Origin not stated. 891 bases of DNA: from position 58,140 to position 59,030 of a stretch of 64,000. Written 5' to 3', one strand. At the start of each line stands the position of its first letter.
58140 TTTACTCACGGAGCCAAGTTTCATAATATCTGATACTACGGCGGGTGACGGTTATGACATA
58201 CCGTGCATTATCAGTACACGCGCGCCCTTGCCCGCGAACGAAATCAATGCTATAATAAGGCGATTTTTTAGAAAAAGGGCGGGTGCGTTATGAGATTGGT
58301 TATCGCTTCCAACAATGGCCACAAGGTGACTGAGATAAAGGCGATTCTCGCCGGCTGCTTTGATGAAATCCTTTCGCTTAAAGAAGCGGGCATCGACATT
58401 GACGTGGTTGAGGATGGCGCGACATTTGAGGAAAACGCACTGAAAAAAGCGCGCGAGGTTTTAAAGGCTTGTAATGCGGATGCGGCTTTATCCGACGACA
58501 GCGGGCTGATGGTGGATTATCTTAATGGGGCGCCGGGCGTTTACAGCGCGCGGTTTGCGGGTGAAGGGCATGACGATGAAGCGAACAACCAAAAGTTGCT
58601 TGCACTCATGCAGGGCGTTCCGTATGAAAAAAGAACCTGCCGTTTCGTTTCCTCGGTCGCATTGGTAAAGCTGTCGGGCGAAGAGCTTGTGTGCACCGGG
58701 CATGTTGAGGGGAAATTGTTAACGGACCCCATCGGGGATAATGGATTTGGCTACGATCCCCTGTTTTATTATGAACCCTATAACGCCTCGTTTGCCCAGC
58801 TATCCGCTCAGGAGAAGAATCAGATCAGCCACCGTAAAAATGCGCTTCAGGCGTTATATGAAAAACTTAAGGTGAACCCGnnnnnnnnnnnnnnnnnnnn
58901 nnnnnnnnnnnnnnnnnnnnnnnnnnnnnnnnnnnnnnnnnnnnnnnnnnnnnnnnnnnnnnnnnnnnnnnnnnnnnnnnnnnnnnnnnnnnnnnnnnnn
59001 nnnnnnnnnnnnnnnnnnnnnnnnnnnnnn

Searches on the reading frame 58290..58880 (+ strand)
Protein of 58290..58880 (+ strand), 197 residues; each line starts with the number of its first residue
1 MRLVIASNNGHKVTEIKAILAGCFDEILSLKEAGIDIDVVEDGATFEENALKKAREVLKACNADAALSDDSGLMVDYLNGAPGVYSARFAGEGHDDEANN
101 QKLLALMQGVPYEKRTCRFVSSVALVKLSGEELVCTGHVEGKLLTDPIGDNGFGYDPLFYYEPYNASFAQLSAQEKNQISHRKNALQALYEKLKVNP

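Call 114: search_protein_families(library=pfam, proteins=[window:58290-58880:+], max_evalue=0.001)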
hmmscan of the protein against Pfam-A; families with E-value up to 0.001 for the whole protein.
window:58290-58880:+ (197 aa): 1 family
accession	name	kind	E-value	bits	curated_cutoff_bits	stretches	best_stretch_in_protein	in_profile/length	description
PF01725.21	Ham1p_like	-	7.2e-65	218.8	22.5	1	3-191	1-185/186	Ham1 family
